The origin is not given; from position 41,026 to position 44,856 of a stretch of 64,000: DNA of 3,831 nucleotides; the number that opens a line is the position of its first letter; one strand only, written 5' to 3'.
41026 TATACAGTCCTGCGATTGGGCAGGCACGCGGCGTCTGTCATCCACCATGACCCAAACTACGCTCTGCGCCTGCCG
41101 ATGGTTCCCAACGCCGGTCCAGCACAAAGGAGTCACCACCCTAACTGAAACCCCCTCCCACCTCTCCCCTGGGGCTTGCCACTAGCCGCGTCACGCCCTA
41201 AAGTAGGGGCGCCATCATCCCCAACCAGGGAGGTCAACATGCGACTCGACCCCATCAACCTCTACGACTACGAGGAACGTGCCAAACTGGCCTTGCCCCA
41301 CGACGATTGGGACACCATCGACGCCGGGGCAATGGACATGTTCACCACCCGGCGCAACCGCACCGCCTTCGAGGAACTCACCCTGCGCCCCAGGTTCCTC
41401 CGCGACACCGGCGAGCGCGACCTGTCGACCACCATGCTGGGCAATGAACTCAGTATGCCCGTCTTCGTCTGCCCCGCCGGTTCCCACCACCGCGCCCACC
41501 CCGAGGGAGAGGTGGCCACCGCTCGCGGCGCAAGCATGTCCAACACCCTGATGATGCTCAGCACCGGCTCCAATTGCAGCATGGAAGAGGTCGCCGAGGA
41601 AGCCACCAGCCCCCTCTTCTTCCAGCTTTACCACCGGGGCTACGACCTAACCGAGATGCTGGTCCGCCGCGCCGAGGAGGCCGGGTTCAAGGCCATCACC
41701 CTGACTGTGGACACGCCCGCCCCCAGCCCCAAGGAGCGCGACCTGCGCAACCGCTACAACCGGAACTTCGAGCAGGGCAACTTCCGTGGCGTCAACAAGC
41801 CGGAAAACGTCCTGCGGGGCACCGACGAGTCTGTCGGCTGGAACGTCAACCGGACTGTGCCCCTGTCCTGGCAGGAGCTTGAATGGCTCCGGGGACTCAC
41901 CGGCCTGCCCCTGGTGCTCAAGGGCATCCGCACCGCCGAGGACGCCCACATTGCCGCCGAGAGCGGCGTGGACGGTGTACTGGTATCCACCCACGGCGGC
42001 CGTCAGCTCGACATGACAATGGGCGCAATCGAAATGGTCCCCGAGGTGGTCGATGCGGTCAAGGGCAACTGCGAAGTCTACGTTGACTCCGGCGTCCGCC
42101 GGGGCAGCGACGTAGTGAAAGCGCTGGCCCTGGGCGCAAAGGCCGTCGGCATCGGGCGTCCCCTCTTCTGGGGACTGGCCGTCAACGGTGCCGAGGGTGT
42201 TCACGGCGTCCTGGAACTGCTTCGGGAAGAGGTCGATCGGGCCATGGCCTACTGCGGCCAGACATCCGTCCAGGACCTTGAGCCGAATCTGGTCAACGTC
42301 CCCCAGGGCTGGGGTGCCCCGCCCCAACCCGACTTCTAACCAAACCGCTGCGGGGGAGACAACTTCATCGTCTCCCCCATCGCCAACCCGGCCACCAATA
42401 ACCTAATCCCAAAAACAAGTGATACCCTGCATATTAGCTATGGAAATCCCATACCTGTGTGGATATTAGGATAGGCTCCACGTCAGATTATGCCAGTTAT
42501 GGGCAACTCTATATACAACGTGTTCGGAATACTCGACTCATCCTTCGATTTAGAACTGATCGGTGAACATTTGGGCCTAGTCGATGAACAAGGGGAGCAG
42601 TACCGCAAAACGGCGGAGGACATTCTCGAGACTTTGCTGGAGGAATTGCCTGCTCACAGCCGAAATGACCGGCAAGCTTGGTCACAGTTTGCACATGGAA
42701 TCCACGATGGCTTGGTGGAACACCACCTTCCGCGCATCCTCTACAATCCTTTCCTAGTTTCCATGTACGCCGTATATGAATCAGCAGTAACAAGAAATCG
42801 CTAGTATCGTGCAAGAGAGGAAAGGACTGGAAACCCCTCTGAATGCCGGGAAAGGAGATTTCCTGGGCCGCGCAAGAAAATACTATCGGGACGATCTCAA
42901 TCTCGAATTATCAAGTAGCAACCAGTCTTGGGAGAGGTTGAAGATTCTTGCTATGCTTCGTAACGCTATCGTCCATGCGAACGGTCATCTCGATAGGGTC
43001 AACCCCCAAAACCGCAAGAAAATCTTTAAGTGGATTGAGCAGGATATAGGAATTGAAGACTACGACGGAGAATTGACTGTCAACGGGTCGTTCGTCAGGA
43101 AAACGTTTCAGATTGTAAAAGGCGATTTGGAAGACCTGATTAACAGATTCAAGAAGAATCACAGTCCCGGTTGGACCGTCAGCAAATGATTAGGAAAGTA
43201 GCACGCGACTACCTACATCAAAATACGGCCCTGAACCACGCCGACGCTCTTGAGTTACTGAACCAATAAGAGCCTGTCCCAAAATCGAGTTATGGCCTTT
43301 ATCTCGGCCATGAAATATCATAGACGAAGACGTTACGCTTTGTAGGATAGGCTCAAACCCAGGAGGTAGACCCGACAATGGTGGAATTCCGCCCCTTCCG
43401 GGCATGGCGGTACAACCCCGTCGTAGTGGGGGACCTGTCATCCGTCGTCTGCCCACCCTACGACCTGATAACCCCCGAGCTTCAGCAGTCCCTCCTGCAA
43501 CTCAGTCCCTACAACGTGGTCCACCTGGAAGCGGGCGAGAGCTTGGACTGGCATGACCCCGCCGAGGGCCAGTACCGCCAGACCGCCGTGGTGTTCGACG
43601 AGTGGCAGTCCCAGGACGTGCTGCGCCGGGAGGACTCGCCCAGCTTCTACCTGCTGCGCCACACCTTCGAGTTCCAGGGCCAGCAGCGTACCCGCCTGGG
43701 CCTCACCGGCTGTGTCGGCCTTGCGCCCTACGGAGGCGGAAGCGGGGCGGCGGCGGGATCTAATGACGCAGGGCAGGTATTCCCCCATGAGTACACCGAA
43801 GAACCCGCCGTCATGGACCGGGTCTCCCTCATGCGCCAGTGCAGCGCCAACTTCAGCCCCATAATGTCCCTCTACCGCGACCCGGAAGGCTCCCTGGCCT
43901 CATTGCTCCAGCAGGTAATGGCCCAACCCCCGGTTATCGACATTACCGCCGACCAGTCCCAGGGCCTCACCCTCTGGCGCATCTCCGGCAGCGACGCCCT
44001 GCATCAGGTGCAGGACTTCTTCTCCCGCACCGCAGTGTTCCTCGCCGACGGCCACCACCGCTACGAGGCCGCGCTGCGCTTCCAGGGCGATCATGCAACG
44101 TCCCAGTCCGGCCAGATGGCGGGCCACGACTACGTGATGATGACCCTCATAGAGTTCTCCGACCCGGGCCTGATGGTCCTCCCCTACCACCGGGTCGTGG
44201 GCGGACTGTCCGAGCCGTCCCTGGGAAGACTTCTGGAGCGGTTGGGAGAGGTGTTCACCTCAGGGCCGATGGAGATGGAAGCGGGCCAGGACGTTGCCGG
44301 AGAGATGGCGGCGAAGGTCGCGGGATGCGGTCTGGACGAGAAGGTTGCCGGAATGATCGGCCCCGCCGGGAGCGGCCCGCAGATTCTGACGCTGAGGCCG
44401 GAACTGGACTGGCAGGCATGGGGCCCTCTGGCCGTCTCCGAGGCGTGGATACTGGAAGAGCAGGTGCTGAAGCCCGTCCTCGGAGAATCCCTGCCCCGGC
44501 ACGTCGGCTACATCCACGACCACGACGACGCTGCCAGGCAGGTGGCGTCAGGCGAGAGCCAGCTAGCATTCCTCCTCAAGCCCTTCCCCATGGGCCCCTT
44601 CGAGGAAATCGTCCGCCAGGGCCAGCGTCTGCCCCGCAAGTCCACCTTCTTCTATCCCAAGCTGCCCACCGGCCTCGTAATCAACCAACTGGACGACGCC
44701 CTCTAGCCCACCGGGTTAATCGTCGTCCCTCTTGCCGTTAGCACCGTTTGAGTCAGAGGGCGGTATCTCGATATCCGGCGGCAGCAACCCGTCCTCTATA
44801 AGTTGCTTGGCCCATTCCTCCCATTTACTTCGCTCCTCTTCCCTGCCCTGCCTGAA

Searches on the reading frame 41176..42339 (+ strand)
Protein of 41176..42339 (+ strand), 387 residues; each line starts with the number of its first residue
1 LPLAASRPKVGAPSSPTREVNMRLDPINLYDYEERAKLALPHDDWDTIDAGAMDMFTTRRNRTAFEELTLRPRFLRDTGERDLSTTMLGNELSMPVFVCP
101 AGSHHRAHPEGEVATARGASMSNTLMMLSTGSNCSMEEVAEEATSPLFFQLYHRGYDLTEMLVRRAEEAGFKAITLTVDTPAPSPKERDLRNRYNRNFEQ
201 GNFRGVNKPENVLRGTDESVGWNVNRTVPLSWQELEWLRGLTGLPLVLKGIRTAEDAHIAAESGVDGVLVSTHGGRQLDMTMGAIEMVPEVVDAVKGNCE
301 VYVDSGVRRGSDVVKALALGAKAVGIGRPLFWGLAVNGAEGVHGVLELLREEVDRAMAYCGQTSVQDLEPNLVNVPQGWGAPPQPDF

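Call 12: search_protein_families(library=pfam, proteins=[window:41176-42339:+], max_evalue=0.001)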
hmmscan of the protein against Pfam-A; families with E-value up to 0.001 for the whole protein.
window:41176-42339:+ (387 aa): 4 families
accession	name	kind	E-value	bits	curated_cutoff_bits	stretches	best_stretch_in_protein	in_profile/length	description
PF01070.24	FMN_dh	-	4.9e-117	391.3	24.9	1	36-374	1-349/350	FMN-dependent dehydrogenase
PF05690.20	ThiG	-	8.9e-05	22.4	23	0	241-273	173-206/247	Thiazole biosynthesis protein ThiG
PF03060.21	NMO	-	0.00012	22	28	1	247-328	139-223/331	Nitronate monooxygenase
PF00478.31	IMPDH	-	0.00012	21.7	25.6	0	283-329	191-238/345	IMP dehydrogenase / GMP reductase domain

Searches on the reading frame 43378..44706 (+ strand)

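Call 12: search_protein_families(library=pfam, proteins=[window:43378-44706:+], max_evalue=0.001)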
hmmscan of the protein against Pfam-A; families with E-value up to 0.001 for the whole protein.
window:43378-44706:+ (442 aa): 1 family
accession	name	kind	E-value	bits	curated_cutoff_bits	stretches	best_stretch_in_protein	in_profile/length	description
PF06245.16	DUF1015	-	1.2e-71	241.7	25.8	1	5-301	2-285/325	Protein of unknown function (DUF1015)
